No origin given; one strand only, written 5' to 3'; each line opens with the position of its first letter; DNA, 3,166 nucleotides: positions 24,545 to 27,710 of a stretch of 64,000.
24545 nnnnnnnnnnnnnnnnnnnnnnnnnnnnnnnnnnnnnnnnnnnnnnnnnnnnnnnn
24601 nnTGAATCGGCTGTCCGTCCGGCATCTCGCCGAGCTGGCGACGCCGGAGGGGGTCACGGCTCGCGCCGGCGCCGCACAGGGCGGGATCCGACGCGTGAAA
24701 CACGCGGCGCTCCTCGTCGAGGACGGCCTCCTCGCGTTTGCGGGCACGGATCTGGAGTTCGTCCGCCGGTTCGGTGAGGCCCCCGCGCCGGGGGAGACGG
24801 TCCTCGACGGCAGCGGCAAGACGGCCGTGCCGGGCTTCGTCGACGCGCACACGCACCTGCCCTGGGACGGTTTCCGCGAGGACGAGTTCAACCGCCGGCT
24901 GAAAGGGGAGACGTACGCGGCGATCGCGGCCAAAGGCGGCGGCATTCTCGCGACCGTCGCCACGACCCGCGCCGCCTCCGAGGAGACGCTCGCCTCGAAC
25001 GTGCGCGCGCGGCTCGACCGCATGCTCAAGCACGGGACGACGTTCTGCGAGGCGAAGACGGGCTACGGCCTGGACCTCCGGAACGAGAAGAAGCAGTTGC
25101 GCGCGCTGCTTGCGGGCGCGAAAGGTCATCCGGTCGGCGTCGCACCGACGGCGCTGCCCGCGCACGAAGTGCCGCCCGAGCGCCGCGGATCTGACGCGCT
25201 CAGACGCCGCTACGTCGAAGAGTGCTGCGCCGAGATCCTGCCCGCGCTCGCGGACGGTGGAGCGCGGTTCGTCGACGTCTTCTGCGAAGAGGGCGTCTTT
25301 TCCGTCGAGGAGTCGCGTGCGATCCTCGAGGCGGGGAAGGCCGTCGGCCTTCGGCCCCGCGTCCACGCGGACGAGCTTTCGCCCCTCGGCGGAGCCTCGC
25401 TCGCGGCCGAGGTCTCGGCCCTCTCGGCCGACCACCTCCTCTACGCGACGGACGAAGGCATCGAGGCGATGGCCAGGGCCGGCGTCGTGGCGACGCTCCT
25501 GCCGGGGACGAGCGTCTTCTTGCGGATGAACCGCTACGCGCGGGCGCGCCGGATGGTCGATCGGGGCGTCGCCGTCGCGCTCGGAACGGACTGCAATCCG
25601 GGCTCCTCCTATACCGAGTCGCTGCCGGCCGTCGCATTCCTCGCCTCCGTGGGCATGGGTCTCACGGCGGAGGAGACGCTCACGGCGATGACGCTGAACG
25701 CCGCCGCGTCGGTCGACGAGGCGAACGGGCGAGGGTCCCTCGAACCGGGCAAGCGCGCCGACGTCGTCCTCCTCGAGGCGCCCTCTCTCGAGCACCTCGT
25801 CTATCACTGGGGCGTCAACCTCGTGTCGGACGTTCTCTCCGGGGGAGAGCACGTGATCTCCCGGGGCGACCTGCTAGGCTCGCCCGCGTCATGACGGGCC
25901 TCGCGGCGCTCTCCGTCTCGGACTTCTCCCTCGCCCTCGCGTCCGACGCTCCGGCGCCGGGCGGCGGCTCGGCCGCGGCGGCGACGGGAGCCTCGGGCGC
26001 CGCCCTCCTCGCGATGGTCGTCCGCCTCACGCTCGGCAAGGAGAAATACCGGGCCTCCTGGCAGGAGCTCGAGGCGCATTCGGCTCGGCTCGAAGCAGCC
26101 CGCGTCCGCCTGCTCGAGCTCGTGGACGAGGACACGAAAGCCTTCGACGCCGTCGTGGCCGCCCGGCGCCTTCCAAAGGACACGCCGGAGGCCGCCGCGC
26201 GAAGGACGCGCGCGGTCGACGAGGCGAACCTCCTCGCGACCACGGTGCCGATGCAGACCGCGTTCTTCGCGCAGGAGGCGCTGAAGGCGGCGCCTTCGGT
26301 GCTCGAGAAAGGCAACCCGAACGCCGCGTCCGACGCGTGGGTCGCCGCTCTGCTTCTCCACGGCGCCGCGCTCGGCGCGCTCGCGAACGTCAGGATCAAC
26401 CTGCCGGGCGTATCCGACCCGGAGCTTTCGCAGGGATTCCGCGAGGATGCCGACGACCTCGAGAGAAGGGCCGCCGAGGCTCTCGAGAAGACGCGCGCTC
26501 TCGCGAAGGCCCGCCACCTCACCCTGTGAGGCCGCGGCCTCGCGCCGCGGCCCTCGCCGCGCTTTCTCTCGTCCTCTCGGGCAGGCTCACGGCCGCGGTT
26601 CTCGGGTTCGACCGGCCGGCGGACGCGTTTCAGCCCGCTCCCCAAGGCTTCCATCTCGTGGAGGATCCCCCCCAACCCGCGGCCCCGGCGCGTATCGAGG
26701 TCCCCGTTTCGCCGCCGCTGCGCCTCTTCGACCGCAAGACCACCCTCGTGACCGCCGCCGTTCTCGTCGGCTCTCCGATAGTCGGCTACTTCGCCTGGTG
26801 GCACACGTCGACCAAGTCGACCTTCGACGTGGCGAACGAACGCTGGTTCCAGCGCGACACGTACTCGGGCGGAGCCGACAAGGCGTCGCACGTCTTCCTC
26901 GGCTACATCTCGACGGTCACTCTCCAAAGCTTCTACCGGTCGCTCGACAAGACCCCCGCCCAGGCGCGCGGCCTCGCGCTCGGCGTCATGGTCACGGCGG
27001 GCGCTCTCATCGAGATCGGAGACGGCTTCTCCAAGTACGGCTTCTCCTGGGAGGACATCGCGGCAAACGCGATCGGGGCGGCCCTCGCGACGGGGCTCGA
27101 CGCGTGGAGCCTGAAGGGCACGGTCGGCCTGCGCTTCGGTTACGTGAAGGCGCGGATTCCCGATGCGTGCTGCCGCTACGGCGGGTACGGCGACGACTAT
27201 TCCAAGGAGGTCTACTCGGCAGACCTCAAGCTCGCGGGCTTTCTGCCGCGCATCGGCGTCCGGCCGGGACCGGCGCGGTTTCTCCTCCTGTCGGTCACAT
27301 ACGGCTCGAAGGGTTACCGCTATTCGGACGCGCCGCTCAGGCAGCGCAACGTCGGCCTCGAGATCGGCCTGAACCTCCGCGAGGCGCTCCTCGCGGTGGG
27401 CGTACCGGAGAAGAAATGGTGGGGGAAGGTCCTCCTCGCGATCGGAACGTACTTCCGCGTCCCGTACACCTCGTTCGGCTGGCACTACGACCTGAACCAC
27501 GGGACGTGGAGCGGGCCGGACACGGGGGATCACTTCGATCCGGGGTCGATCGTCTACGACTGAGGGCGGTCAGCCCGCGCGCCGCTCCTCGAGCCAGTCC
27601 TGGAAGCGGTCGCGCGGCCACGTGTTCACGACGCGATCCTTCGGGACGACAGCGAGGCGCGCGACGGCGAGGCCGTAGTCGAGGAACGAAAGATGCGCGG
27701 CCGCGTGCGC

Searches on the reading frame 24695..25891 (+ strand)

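Call 53: search_protein_families(library=pfam, proteins=[window:24695-25891:+], max_evalue=0.00001)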
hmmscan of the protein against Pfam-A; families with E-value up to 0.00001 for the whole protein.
window:24695-25891:+ (399 aa): 2 families
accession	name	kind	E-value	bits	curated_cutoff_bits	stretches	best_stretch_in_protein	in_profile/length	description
PF01979.26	Amidohydro_1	-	1.4e-20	74.3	25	1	44-385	2-343/345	Amidohydrolase family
PF07969.17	Amidohydro_3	-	6.6e-19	69.2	29.7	1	89-362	150-446/472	Amidohydrolase family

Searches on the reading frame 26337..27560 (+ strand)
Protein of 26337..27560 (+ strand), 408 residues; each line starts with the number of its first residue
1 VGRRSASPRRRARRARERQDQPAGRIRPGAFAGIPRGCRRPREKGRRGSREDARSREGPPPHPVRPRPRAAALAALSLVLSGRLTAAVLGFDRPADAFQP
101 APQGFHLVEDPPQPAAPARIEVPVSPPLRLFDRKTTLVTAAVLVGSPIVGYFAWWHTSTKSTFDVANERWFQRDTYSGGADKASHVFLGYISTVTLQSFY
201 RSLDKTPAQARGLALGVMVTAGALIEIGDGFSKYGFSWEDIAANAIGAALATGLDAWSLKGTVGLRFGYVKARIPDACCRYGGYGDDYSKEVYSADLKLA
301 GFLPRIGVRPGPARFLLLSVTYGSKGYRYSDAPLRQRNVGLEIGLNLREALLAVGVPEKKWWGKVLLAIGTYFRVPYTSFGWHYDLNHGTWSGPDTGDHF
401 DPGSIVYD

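Call 53: search_protein_families(library=pfam, proteins=[window:26337-27560:+], max_evalue=0.00001)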
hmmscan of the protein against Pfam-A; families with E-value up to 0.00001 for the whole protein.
window:26337-27560:+ (408 aa): 1 family
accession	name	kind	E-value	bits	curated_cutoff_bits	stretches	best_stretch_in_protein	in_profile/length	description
PF10043.14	DUF2279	-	9.7e-17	61.9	28.6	1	168-251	2-86/91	Predicted periplasmic lipoprotein (DUF2279)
